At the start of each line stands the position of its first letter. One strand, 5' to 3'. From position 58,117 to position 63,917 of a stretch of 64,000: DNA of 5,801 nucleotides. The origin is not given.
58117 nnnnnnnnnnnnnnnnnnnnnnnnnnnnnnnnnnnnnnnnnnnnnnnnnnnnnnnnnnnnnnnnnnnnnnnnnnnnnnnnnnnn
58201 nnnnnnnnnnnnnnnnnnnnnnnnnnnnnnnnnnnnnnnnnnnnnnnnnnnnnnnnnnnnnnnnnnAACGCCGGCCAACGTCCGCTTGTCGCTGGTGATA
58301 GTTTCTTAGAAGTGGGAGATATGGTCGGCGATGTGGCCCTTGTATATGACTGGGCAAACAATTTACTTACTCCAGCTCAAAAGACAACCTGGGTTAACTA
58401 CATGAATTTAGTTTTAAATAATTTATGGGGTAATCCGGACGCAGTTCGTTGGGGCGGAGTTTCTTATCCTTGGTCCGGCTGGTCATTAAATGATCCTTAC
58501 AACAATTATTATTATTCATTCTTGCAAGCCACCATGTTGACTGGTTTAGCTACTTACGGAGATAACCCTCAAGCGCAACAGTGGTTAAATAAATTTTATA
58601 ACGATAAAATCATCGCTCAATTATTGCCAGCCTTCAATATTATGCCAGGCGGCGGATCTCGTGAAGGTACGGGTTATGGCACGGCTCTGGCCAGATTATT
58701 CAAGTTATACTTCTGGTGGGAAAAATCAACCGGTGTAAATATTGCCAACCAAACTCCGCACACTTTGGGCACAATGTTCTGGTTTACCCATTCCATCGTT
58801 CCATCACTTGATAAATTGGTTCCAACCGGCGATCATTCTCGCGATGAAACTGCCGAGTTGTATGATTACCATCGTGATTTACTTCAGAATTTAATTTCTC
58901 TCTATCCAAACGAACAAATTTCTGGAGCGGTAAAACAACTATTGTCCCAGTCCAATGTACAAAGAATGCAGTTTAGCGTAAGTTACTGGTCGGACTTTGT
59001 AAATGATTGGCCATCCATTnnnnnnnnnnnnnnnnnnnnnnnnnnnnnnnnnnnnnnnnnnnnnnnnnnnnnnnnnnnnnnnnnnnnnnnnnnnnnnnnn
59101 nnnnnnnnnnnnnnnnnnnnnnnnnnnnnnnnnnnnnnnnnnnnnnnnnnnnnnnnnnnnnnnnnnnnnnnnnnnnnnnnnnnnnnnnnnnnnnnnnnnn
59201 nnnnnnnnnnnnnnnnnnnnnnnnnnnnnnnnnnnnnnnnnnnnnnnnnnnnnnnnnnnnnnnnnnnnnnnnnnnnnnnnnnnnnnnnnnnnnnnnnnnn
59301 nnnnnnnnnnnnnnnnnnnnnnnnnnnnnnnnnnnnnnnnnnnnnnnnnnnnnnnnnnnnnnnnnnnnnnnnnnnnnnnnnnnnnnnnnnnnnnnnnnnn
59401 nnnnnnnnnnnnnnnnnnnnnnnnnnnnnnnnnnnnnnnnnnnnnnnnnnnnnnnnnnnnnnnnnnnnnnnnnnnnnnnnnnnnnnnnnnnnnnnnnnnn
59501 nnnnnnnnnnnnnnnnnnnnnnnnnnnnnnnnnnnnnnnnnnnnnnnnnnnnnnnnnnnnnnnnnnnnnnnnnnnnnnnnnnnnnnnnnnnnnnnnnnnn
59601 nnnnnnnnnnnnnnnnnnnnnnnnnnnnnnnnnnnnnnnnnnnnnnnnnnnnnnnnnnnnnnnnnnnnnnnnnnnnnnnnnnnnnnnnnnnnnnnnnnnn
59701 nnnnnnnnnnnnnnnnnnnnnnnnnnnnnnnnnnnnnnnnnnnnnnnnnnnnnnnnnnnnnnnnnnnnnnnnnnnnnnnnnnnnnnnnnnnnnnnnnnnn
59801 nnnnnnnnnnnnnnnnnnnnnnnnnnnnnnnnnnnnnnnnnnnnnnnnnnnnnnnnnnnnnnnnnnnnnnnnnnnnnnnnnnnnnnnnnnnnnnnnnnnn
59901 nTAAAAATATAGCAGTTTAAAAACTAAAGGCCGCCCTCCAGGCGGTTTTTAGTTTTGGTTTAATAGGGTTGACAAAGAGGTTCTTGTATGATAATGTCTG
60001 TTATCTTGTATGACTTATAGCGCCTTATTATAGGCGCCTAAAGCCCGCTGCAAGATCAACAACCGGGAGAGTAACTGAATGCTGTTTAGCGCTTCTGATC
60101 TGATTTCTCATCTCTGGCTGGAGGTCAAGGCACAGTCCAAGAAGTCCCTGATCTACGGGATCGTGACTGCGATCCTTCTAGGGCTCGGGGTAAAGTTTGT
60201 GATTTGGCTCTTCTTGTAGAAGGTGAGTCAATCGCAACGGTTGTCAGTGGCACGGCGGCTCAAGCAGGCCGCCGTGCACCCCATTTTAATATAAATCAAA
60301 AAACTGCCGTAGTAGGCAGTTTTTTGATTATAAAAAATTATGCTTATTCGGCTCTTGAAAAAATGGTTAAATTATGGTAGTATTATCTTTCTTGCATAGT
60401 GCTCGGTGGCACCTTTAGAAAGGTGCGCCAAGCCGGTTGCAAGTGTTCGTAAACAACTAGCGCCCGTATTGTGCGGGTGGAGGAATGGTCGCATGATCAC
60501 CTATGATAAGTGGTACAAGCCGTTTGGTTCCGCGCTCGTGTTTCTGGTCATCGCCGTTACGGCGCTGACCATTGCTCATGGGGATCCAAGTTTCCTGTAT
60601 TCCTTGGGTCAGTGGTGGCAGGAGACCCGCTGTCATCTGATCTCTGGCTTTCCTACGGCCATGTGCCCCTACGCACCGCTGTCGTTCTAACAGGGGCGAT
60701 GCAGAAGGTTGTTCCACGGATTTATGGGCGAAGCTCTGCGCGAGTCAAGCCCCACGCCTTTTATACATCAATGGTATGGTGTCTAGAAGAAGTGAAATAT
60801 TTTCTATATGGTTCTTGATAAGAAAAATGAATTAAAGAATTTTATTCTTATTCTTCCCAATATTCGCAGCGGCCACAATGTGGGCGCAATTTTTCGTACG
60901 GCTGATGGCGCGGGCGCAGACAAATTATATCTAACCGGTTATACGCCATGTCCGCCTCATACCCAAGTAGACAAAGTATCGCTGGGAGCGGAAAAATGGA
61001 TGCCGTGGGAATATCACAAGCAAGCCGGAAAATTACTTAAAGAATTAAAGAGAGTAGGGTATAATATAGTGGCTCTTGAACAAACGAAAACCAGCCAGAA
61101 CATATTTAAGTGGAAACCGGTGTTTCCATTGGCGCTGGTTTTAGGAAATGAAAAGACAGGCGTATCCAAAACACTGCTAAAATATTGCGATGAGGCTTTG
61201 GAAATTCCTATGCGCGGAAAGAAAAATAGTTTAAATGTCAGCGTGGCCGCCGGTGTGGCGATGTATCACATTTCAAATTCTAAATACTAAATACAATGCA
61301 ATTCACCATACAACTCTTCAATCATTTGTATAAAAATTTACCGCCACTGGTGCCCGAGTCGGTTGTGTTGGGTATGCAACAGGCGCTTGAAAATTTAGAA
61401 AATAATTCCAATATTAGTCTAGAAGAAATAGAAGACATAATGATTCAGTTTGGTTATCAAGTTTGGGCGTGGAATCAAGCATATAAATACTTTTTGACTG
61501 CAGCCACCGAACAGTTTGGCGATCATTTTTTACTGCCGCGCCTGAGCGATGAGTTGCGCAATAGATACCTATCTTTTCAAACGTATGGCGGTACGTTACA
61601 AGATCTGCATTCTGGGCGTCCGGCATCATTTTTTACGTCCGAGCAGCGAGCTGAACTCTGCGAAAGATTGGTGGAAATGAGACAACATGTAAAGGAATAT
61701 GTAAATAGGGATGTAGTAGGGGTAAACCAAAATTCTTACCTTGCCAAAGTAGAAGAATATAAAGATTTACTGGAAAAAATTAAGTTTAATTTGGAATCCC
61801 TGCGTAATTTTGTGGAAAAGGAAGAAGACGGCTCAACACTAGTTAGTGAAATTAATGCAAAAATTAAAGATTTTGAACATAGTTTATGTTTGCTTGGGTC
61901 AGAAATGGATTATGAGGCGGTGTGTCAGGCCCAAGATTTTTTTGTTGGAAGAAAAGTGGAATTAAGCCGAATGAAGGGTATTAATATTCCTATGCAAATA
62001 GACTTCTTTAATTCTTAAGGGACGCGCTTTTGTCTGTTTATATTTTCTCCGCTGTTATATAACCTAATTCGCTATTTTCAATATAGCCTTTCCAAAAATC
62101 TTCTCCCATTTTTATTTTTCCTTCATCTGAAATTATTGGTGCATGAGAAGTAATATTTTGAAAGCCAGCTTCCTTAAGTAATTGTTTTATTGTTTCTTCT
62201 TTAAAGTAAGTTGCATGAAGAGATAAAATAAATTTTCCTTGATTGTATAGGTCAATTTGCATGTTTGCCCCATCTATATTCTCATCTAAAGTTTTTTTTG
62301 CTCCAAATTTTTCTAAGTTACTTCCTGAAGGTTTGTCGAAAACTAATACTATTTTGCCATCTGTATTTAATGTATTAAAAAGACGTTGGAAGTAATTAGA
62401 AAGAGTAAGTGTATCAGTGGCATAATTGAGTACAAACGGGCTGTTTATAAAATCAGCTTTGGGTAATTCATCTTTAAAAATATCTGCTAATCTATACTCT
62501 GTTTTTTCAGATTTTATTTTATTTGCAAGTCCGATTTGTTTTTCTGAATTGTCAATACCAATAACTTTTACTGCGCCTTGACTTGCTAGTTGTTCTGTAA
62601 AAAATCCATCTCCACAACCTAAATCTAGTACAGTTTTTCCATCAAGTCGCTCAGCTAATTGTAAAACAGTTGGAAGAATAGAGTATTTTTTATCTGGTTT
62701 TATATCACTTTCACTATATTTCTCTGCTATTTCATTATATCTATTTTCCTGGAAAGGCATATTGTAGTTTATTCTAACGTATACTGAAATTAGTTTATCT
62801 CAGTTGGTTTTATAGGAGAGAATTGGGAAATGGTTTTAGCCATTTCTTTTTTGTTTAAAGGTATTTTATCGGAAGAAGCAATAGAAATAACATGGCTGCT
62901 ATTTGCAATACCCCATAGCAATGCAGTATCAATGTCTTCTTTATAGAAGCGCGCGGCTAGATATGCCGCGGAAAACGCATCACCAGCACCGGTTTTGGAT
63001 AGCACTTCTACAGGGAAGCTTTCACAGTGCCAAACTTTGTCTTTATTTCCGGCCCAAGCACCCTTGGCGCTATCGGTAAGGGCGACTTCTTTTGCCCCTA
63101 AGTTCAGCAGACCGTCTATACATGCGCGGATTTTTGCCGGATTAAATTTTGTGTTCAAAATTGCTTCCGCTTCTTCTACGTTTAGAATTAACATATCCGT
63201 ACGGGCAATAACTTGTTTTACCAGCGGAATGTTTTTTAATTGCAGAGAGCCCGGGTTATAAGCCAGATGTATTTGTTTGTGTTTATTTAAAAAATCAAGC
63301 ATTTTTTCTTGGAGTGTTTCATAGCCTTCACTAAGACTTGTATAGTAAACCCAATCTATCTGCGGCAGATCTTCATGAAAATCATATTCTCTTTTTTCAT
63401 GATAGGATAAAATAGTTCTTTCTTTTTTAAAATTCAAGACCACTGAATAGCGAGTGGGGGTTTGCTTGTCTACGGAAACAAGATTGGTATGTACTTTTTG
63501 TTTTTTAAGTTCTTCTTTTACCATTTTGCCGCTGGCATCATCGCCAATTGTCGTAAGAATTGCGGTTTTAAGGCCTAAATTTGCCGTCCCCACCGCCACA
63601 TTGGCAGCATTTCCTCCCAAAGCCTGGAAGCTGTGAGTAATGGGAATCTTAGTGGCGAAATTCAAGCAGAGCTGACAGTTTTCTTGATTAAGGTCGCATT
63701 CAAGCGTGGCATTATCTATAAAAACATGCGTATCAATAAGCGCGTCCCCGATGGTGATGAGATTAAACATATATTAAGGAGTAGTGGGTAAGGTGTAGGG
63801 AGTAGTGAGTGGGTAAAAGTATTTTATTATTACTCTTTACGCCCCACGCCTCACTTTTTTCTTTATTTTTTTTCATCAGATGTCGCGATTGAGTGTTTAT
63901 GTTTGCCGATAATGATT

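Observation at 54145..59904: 1919-aa surface protein carrying a heparinase II/III-like polysaccharide lyase domain and near-identical internal DNA repeats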

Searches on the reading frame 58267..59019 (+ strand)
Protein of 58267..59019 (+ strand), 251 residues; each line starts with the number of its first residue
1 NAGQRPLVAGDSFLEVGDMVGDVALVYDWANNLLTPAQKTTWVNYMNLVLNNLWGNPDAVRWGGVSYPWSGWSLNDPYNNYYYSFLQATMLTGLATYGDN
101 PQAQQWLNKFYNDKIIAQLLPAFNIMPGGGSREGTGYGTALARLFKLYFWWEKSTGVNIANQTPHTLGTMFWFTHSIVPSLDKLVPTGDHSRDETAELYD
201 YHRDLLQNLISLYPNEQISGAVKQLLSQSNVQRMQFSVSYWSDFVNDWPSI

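Call 46: search_solved_structures(query=A3, max_evalue=10, show_alignments=5)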
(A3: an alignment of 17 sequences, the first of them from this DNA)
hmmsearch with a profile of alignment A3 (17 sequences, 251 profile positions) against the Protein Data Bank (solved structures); distinct sequences matched with E-value up to 10: 5.
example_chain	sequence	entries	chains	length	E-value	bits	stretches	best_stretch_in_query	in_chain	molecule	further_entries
2fuq_A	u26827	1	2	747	0.092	15.1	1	16-44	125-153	heparinase II protein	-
2fut_A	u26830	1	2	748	0.092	15.1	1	16-44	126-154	heparinase II protein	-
3e80_A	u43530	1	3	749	0.092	15.1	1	16-44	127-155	Heparinase II protein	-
3e7j_A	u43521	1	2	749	0.093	15.1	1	16-44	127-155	Heparinase II protein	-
9f5x_1A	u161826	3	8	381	0.32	13.4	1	66-87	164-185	Cytochrome b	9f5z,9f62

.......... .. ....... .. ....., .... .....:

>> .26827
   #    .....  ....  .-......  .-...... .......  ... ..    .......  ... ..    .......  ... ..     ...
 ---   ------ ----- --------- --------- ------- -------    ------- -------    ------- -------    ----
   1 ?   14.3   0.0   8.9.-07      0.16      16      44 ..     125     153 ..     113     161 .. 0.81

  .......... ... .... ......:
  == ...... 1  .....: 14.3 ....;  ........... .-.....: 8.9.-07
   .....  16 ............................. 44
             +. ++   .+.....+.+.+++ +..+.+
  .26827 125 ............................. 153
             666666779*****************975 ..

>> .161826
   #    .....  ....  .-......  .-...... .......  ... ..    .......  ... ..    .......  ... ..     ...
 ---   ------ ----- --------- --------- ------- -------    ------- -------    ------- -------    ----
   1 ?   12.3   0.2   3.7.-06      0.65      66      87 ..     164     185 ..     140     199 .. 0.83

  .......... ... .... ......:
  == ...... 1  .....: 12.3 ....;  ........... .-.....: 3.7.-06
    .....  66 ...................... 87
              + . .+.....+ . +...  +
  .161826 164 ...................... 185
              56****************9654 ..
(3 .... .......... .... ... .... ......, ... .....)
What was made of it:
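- On Toroid plus beta-sandwich polysaccharide lyase superfamily: The toroid does not align with solved lyases by sequence (call 46), and no residue-level superposition was available.
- Closest known: Heparinase II. Different: The toroid catalytic region does not align by sequence (call 46).
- The toroid half does not align with any solved lyase by sequence (call 46).
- Tried and rejected: Only the VYDWC helix aligned, so the mapping failed (call 46).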

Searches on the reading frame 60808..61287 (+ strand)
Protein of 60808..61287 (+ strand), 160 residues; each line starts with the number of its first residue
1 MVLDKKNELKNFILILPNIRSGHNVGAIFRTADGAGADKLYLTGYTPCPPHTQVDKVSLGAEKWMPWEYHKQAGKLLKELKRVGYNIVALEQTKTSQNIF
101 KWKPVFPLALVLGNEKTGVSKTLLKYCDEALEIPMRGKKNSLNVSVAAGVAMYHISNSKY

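Call 27: search_protein_families(library=pfam, proteins=[window:60808-61287:+], max_evalue=0.001)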
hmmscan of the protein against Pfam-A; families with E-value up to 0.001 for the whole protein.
window:60808-61287:+ (160 aa): 1 family
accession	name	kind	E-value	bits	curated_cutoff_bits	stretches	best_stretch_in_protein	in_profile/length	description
PF00588.24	SpoU_methylase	-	1.6e-38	132.5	29.7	1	12-153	2-142/142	SpoU rRNA Methylase family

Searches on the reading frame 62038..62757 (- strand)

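Call 27: search_protein_families(library=pfam, proteins=[window:62038-62757:-], max_evalue=0.001)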
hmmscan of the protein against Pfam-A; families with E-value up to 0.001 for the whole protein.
window:62038-62757:- (239 aa): 13 families
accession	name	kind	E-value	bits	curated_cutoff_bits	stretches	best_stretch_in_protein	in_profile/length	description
PF13489.12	Methyltransf_23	-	4.5e-16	59.5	27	1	29-203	11-163/164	Methyltransferase domain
PF13847.12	Methyltransf_31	-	2.3e-12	47.2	27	1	39-138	3-109/145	Methyltransferase domain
PF13649.12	Methyltransf_25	-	2.1e-11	44.8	27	1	43-134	1-97/97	Methyltransferase domain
PF08241.18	Methyltransf_11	-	9.3e-10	39.5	21.2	1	44-137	1-94/95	Methyltransferase domain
PF05175.20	MTS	-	2.2e-07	31.1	23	1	34-145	29-145/170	Methyltransferase small domain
PF08242.18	Methyltransf_12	-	3.8e-07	31.2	30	1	44-135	1-97/98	Methyltransferase domain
PF08003.17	Methyltransf_9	-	1.8e-06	27.6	23.8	1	35-82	111-158/315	Protein of unknown function (DUF1698)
PF01728.25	FtsJ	-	2.9e-06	27.8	24.1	1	39-98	21-80/181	FtsJ-like methyltransferase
PF02353.26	CMAS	-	3.3e-06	27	27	1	27-138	53-164/273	Mycolic acid cyclopropane synthetase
PF03848.20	TehB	-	0.00042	20.2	20.4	0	24-113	12-108/193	Tellurite resistance protein TehB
PF00891.24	Methyltransf_2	-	0.00045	20.1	22.3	0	41-139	64-165/210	O-methyltransferase domain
PF13679.12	Methyltransf_32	-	0.0005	20.5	27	1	35-85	21-76/143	Methyltransferase domain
PF07021.18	MetW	-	0.00051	20.2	21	1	39-75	13-49/193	Methionine biosynthesis protein MetW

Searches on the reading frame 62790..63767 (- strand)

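Call 86: search_protein_families(library=ncbifam, proteins=[window:62790-63767:-], max_evalue=0.001)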
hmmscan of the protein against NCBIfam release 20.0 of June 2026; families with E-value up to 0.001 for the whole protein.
window:62790-63767:- (325 aa): 19 families
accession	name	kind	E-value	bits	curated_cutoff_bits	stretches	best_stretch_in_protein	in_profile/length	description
TIGR04382.1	myo_inos_iolC_N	equivalog_domain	8.5e-32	110.6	300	2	42-124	24-108/309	5-dehydro-2-deoxygluconokinase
TIGR02152.1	D_ribokin_bact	equivalog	2.7e-24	86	299.65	1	47-291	31-278/298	ribokinase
NF053626.1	RibKinHalex1628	equivalog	1.2e-23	84.1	330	1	43-290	30-269/293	ATP-dependent ribose-1-phosphate kinase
NF041332.1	KDG_KDGal_kin_Halo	equivalog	2.1e-20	73.4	440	2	183-314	183-311/320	bifunctional 2-dehydro-3-deoxygluconokinase/2-dehydro-3-deoxygalactonokinase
NF006957.1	PRK09434.1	equivalog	1.3e-19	70.8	450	1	47-274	23-261/302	fructokinase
TIGR03168.1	1-PFK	subfamily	3.8e-19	68.7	216.4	1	182-299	169-287/305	hexose kinase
TIGR03828.1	pfkB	equivalog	5.1e-19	68.4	292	1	181-299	168-287/305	1-phosphofructokinase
NF049991.1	TagKinase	equivalog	1.7e-18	66.5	420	1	182-294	187-296/321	tagatose kinase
NF007321.0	PRK09813.1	equivalog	1.4e-17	64.1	247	1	51-296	24-257/261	fructoselysine 6-kinase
NF008353.0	PRK11142.1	equivalog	1.5e-16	60.8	341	1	49-291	37-281/307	ribokinase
NF040938.1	KDG_KDGal_kin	equivalog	3.7e-16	59.1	400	2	183-303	176-294/305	bifunctional 2-dehydro-3-deoxygluconokinase/2-dehydro-3-deoxygalactonokinase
NF047869.1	myo_kin_aldol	exception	6.3e-16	57.8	600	1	47-118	34-105/586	bifunctional 5-dehydro-2-deoxygluconokinase/5-dehydro-2-deoxyphosphogluconate aldolase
TIGR02198.1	rfaE_dom_I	equivalog_domain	7.1e-14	51.6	345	1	46-310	43-311/315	D-glycero-beta-D-manno-heptose-7-phosphate kinase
NF041320.1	pfkB_Halo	equivalog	7.9e-14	51.7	400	1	224-306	207-289/302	1-phosphofructokinase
NF041134.1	R1P_kin_Thcocales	equivalog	1.9e-12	47.2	500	1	36-270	22-239/291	ADP-dependent ribose-1-phosphate kinase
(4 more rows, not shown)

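Call 87: search_protein_families(library=pfam, proteins=[window:62790-63767:-], max_evalue=0.00001)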
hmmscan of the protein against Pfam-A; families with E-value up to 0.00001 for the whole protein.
window:62790-63767:- (325 aa): 1 family
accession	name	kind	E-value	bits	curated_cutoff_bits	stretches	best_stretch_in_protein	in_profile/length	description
PF00294.29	PfkB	-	7.1e-38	131.1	25.8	1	16-295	6-291/302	pfkB family carbohydrate kinase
